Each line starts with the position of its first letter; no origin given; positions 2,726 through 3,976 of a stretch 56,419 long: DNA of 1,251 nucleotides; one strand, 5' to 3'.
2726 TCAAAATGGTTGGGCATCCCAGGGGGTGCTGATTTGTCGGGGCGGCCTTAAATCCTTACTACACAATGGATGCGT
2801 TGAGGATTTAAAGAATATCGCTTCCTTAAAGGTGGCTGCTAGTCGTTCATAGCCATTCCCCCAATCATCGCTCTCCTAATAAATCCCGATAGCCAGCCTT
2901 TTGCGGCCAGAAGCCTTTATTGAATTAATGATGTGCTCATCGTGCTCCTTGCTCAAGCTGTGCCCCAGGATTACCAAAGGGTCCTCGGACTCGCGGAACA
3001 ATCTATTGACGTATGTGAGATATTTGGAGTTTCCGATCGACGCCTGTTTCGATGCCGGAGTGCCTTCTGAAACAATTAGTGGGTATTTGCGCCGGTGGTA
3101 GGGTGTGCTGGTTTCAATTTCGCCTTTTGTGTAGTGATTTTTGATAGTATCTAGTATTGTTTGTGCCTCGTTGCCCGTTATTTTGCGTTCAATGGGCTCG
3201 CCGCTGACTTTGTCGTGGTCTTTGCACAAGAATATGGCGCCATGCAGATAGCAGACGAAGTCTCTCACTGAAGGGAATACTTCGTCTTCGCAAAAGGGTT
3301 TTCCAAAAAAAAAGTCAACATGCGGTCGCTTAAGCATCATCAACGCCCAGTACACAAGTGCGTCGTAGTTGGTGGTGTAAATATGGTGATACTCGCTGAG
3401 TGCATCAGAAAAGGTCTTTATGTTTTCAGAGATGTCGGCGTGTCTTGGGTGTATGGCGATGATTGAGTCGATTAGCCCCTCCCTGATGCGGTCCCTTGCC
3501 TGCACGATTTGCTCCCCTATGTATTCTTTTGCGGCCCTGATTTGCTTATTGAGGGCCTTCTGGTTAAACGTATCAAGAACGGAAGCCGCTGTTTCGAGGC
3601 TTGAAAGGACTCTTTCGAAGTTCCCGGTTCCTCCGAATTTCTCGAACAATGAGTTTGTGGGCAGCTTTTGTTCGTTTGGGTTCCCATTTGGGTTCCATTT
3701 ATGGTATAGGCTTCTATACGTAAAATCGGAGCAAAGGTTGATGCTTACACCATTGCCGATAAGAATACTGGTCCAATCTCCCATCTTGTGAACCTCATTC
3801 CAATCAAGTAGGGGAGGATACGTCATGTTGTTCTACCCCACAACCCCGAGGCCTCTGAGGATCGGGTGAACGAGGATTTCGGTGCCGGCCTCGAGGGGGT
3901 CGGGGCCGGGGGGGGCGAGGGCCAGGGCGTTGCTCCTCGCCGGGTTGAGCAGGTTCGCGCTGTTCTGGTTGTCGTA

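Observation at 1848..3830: Low-GC islet with a NERD/zinc-finger nuclease-like gene and a SIR2-superfamily (DUF4917-like) gene, inserted exactly between two native stop codons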

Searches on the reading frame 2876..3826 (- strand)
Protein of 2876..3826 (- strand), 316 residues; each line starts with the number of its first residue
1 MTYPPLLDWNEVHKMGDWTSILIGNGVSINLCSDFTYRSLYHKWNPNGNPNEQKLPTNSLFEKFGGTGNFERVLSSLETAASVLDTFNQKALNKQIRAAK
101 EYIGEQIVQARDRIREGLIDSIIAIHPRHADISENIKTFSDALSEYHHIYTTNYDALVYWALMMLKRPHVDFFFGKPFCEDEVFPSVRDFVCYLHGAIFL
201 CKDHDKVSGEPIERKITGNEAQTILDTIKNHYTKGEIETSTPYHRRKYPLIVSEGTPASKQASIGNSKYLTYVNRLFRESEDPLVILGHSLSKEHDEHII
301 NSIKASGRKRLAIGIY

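Call 3: search_protein_families(library=pfam, proteins=[window:2876-3826:-], max_evalue=0.01)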
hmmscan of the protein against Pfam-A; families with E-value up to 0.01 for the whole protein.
window:2876-3826:- (316 aa): 2 families
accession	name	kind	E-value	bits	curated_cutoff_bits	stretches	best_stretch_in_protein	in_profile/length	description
PF16263.11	DUF4917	-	8.5e-40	137.5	28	1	21-316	1-276/311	Domain of unknown function (DUF4917)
PF13289.12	SIR2_2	-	0.00013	22.6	24.5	1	148-308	2-110/141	SIR2-like domain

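Call 4: search_protein_families(library=padloc, proteins=[window:2876-3826:-], max_evalue=0.01)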
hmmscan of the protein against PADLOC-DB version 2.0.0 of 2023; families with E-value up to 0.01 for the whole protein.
window:2876-3826:- (316 aa): 9 families
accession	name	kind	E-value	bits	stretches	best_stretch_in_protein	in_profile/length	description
PDLC04961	PDC-S21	-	7.5e-66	220.7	1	5-316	12-294/336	-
PDLC04960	PDC-S21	-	9.3e-51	171.3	1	16-316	17-296/336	-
PDLC04093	SIR2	-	2.5e-05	21.4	1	64-176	76-181/395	-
PDLC04092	SIR2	-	0.0013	16.2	1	90-178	65-150/318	-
PDLC04968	PDC-S25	-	0.0017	15.4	1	21-158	27-152/517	-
PDLC04094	SIR2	-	0.0019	15.5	1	57-175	68-178/399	-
PDLC04079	SIR2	-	0.0023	14.6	1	20-176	53-215/430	-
PDLC04076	SIR2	-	0.0055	14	0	21-162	32-179/406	-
PDLC04082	SIR2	-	0.0059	13.5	0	85-177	72-159/345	-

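Call 5: search_protein_families(library=ncbifam, proteins=[window:2876-3826:-], max_evalue=0.01)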
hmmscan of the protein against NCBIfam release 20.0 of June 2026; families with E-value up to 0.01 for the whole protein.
window:2876-3826:- (316 aa): 0 families

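Call 10: find_encoding_contigs(protein=window:2876-3826:-, flank=10000, max_places=10)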
Protein window:2876-3826:- (316 aa): no gene with exactly this product is on record in the collection.

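Call 12: find_homologous_proteins(query=window:2876-3826:-, max_evalue=0.00001)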
Query window:2876-3826:- (316 aa): 23 proteins with E <= 0.00001 among 1000 candidates.
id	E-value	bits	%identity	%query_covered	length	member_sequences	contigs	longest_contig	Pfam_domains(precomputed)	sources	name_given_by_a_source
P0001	5.8e-204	695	100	96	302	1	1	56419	PF16263.11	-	-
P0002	5.3e-38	149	35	98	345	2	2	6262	PF16263.11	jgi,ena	-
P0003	2.8e-35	140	34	98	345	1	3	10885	PF16263.11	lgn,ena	-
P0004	6.0e-34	136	34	98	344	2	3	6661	PF16263.11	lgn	-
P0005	2.6e-31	127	33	98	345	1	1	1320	PF16263.11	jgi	-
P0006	3.1e-31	127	33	98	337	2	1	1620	PF16263.11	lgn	-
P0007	7.7e-30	122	36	98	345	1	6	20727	PF16263.11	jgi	jgi:hypothetical protein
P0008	1.9e-29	121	31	98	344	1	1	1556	PF16263.11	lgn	-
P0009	2.7e-28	117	33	94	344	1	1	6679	PF16263.11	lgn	-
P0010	1.8e-24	105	30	98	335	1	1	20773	PF16263.11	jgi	jgi:hypothetical protein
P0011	1.0e-23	102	30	100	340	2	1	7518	PF13289.13,PF16263.11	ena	-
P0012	2.6e-21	95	31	98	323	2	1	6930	PF16263.11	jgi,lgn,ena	-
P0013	6.2e-21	93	32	98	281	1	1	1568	PF16263.11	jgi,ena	jgi:hypothetical protein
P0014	6.6e-19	87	32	98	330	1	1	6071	PF16263.11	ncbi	-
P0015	1.2e-18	86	29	95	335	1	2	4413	PF16263.11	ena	-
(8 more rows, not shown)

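Call 27: find_related_loci(query=A1, collection=genome_contigs, flank=10000)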
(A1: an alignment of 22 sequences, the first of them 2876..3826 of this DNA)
Query A1 (316 aa) in genome_contigs; peptide patterns used: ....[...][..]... (x = any residue, [..] = any of these).
599 stretches matched a pattern (row limit reached: there are more); 573 encode a relative of the query (tblastn E <= 1e-3); the best 80 are kept; 80 distinct loci.
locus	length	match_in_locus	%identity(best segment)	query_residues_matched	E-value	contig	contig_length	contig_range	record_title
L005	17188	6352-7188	34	6-315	4e-40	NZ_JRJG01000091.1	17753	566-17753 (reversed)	Hoeflea sp. BAL378 NODE_94, whole genome shotgun sequence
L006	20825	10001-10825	33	16-316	3e-36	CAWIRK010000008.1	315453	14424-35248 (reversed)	MAG: uncultured Acidobacteriaceae bacterium isolate MFD06714.bin.2.90 genome assembly, contig: contig_41907, whole genom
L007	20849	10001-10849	30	6-316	4e-36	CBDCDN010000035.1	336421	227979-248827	MAG: Longimicrobiaceae bacterium isolate 34105c47-3baa-434c-b996-47e796af8917 genome assembly, contig: contig_35, whole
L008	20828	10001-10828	31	6-315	3e-36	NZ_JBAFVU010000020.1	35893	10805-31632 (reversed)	Xanthobacter sp. V3C-3 Contig020, whole genome shotgun sequence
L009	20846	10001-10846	32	6-315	2e-35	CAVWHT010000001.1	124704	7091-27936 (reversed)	MAG: uncultured Acidobacteriota bacterium isolate MFD01299.bin.2.91 genome assembly, contig: contig_10012, whole genome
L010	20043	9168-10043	30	3-315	2e-35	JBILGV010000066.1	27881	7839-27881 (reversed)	MAG: Pseudanabaena sp. isolate ME2016-10-07_3300042340_group7_bin28 Rohwer_bin1387_scaffold_185_c1, whole genome shotgun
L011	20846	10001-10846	31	6-315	4e-35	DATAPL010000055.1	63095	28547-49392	MAG TPA_asm: Terriglobales bacterium isolate SMAG_U5440 k141_1694197, whole genome shotgun sequence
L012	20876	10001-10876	31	5-316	1e-34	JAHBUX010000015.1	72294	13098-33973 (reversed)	MAG: Bdellovibrionales bacterium isolate ACE_BDE2 BDE2_15, whole genome shotgun sequence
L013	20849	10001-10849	34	6-315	4e-34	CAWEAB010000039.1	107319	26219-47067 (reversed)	MAG: uncultured Acidobacteriaceae bacterium isolate MFD01476.bin.2.25 genome assembly, contig: contig_96586, whole genom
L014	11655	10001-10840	28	6-316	7e-34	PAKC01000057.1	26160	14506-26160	MAG: Halobacteriovoraceae bacterium isolate SAT79 86428, whole genome shotgun sequence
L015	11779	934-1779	31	6-315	9e-34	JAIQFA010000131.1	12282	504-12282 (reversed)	MAG: Terriglobia bacterium isolate SRVP_18 SR-VP_26_10_2019_B_40cm_scaffold_5622, whole genome shotgun sequence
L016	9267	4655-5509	32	10-316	2e-33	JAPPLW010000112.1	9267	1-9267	MAG: bacterium isolate RHO3_bin_31 NODE_8887_length_9267_cov_30.213417, whole genome shotgun sequence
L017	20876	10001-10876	30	3-315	2e-33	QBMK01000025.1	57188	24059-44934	MAG: Pseudanabaena sp. isolate ULC068bin1 scaffold25_size57188, whole genome shotgun sequence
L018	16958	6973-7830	29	5-315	4e-33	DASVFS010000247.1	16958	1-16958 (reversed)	MAG TPA_asm: Conexibacter sp. isolate SMAG_U2095 k141_1706385, whole genome shotgun sequence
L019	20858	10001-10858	30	6-313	4e-33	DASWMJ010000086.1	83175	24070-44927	MAG TPA_asm: Chloroflexia bacterium isolate SMAG_U3384 k141_211615, whole genome shotgun sequence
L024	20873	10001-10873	31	5-315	2e-32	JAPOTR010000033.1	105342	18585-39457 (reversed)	MAG: Cyanobacteria bacterium MAG CAR3_bin_5 NODE_55_length_105342_cov_28.604, whole genome shotgun sequence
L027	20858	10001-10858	31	6-316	3e-32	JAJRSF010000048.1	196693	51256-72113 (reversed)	MAG: Candidatus Zixiibacteriota bacterium isolate Dive100_bin4.60 k141_522088, whole genome shotgun sequence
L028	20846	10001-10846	32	6-316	5e-32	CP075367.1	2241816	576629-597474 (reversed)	MAG: Anaerolineales bacterium isolate ACE_CHL1 chromosome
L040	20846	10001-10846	28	6-316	3e-30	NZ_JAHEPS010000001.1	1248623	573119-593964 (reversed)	Shewanella jiangmenensis strain JM162201 NODE_1_length_1248623_cov_43.934522, whole genome shotgun sequence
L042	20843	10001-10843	29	14-316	5e-30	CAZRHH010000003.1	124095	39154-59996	MAG TPA_asm: uncultured Dehalococcoidia bacterium isolate SRP136066_co1_29 genome assembly, contig: NODE_70_length_12409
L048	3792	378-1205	29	9-315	8e-30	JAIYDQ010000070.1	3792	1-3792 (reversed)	MAG: Planctomycetaceae bacterium isolate H1_MAG_00040 pond_H1_MAG_00040_000000000290, whole genome shotgun sequence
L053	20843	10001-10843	31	6-315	5e-29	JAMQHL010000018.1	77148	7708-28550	MAG: Planctomycetota bacterium isolate PLA1 L5_k97_67175, whole genome shotgun sequence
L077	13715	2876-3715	29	19-316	5e-28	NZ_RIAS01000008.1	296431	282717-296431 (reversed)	Paenibacillus amylolyticus strain 27C64 NODE_8_length_296431_cov_19.1408_ID_15, whole genome shotgun sequence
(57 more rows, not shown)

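Call 34: predict_structure(alignment_id=A1)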
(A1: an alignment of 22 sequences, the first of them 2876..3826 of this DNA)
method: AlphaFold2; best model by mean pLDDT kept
length: 316 residues; sequences in the alignment: 22
mean_pLDDT: 77.7   pTM: 0.78
mean pLDDT of the five models: 77.7, 77.0, 74.6, 74.5, 74.2
residues with pLDDT >= 90: 77; 70-90: 157; 50-70: 54; < 50: 28
segments of 3 or more residues with pLDDT < 50: 50-54, 204-213, 217-219, 236-245
pLDDT, mean of each block of 10 residues (from residue 1): 82 93 89 85 72 60 80 87 85 89 91 84 79 86 93 82 83 61 67 72 46 49 71 53 52 71 80 90 93 87 94 88
secondary structure, 60 per line:
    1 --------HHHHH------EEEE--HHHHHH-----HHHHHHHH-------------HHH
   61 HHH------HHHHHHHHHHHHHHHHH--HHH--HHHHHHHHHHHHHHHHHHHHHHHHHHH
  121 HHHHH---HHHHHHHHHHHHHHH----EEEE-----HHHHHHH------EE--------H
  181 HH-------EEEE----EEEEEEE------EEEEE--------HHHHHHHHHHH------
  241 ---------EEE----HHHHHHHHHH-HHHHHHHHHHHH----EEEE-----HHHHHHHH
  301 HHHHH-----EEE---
elements in order: H9-13 E20-23 H26-31 H37-44 H58-63 H70-86 H94-125 H129-143 E148-151 H157-163 E190-193 E198-204 E211-215 H224-234 E250-252 H257-266 H268-279 E284-287 H293-305 E311-313

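Call 37: search_protein_families(library=pfam, alignment_id=A2, max_evalue=0.00001)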
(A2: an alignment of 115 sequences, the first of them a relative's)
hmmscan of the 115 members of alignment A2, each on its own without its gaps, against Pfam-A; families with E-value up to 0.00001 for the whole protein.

A. member 1, L005:5436-6341:+ (302 aa): 0 families

B. families by the number of members that match (of 115 scanned): 108 families (the first 25 are shown)
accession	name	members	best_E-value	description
PF00589.27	Phage_integrase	3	7.5e-39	Phage integrase family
PF06634.17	DUF1156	3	1.9e-31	Protein of unknown function (DUF1156)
PF13020.12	NOV_C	2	1.2e-22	Protein NO VEIN, C-terminal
PF04851.21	ResIII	2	4.1e-20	Type III restriction enzyme, res subunit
PF12680.13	SnoaL_2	2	3.4e-17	SnoaL-like domain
PF07883.17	Cupin_2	2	2e-14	Cupin domain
PF18928.5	DUF5677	2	8.7e-14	Family of unknown function (DUF5677)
PF13560.12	HTH_31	2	6.8e-13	Helix-turn-helix domain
PF13304.12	AAA_21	2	4.9e-12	AAA domain, putative AbiEii toxin, Type IV TA system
PF01609.27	DDE_Tnp_1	2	6.5e-11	Transposase DDE domain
PF02604.26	PhdYeFM_antitox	2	1.1e-09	Antitoxin Phd_YefM, type II toxin-antitoxin system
PF02463.25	SMC_N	2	2e-09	RecF/RecN/SMC N terminal domain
PF00270.35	DEAD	2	4.5e-07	DEAD/DEAH box helicase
PF02012.26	BNR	2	2.1e-06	BNR/Asp-box repeat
PF00202.27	Aminotran_3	1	1.1e-103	Aminotransferase class-III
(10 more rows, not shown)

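Call 38: search_protein_families(library=padloc, alignment_id=A2, max_evalue=1e-10)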
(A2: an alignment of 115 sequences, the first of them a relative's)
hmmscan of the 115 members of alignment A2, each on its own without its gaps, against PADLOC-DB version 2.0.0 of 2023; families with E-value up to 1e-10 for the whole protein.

A. member 1, L005:5436-6341:+ (302 aa): 0 families

B. families by the number of members that match (of 115 scanned): 204 families (the first 25 are shown)
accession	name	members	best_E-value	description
PDLC00660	HmaB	3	0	DNA-adenine methylase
PDLC00661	HmaB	3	0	DNA-adenine methylase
PDLC03233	MTase_II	3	2e-36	Type II methyltransferase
PDLC03352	MTase_II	3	1.5e-34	Type II methyltransferase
PDLC02189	DUF1156_MTase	3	3.9e-27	-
PDLC03314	MTase_II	3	1.4e-14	Type II methyltransferase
PDLC00659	HmaA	2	0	SNF2 helicase / DEAD-box helicase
PDLC04135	mad3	2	2.4e-31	mads_3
PDLC03040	REase_I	1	3.7e-158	Type I restriction enzyme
PDLC00402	SduA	1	3e-156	DUF4263 domain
PDLC02620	DrmD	1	1.5e-122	DrmD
PDLC03976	PD-Lambda-1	1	4.6e-112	-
PDLC03977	PD-Lambda-1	1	1.9e-110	-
PDLC02500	BrxHI|BrxHII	1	1.8e-95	BrxHI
PDLC02621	DrmD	1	1.7e-94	DrmD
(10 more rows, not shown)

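Call 39: fold_search(model_id=the predicted structure, library=pdb)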
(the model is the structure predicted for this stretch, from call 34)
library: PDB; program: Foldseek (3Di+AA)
matches with E <= 10: 250; with E <= 0.001: 18
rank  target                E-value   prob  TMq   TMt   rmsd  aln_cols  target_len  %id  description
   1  8sub_K                2.2e-07  1.00  0.51  0.43   9.0       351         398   16  E. coli SIR2-HerA complex (dodecamer SIR2 pentamer HerA) (released 2023-12-27)
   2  8uae_B                5.1e-07  1.00  0.53  0.46   8.8       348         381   15  E. coli Sir2_HerA complex (12:6) with ATPgamaS (released 2023-12-27)
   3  8sub_G                1.3e-06  1.00  0.50  0.43   8.4       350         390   16  E. coli SIR2-HerA complex (dodecamer SIR2 pentamer HerA) (released 2023-12-27)
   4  8sub_A                1.3e-06  1.00  0.48  0.40   8.8       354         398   16  E. coli SIR2-HerA complex (dodecamer SIR2 pentamer HerA) (released 2023-12-27)
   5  8suw_B                1.3e-06  1.00  0.55  0.45   8.1       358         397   16  E. coli SIR2-HerA complex (dodecamer SIR2 bound 4 protomers of HerA) (released 2024-03-27)
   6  8sub_E                1.6e-06  1.00  0.51  0.42   8.8       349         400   15  E. coli SIR2-HerA complex (dodecamer SIR2 pentamer HerA) (released 2023-12-27)
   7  8sub_I                1.7e-06  1.00  0.49  0.42   8.6       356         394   16  E. coli SIR2-HerA complex (dodecamer SIR2 pentamer HerA) (released 2023-12-27)
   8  8sub_B                1.9e-06  1.00  0.52  0.43   8.5       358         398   16  E. coli SIR2-HerA complex (dodecamer SIR2 pentamer HerA) (released 2023-12-27)
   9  8sub_J                2.1e-06  1.00  0.51  0.42   8.7       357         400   15  E. coli SIR2-HerA complex (dodecamer SIR2 pentamer HerA) (released 2023-12-27)
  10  8sub_F                5.2e-06  1.00  0.51  0.42   8.2       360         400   16  E. coli SIR2-HerA complex (dodecamer SIR2 pentamer HerA) (released 2023-12-27)
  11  8suw_J                7.1e-06  1.00  0.50  0.41   9.1       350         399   17  E. coli SIR2-HerA complex (dodecamer SIR2 bound 4 protomers of HerA) (released 2024-03-27)
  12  8uae_F                8.4e-06  1.00  0.54  0.46   8.4       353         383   16  E. coli Sir2_HerA complex (12:6) with ATPgamaS (released 2023-12-27)
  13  8sub_D                1.4e-05  1.00  0.53  0.43   8.9       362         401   16  E. coli SIR2-HerA complex (dodecamer SIR2 pentamer HerA) (released 2023-12-27)
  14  8suw_F                1.4e-05  1.00  0.53  0.44   8.6       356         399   15  E. coli SIR2-HerA complex (dodecamer SIR2 bound 4 protomers of HerA) (released 2024-03-27)
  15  8su9_D                1.9e-05  1.00  0.53  0.44   8.2       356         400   16  E. coli SIR2-HerA complex (hexamer HerA bound with dodecamer Sir2) (released 2024-03-27)
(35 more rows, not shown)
